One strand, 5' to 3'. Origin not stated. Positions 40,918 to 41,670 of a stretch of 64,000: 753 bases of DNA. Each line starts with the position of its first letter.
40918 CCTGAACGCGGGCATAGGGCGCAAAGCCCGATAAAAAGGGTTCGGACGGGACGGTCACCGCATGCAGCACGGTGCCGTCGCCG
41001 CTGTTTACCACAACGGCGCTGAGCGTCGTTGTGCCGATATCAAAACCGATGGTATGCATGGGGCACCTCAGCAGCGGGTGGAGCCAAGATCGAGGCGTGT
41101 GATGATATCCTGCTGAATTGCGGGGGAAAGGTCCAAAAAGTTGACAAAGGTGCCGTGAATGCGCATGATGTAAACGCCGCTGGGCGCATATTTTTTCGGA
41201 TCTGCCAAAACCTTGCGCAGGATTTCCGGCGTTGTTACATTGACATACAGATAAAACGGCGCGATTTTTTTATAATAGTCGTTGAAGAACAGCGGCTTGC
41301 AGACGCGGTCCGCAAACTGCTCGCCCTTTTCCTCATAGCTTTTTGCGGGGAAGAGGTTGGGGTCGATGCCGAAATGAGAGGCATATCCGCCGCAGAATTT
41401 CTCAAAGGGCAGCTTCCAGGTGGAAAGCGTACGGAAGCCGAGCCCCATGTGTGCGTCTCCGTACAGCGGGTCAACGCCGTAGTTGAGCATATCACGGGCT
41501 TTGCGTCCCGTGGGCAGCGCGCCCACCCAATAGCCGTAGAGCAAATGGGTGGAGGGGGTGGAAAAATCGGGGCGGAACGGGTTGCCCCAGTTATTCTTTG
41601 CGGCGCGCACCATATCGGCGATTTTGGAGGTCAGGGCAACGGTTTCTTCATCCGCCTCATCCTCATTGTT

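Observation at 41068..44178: Atypical catalytic signatures: RIHGT glycine loop with a conserved Cys-x-Glu loop, paired with a ferredoxin-less activase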

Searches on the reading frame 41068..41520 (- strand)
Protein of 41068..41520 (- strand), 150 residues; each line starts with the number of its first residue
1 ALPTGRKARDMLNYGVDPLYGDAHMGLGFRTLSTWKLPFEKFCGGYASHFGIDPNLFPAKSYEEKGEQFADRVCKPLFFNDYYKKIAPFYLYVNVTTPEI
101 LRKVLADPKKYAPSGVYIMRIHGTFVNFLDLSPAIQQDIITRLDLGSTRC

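Call 73: search_protein_families(library=pfam, proteins=[window:41068-41520:-], max_evalue=10)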
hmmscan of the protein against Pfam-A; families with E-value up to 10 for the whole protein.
window:41068-41520:- (150 aa): 0 families
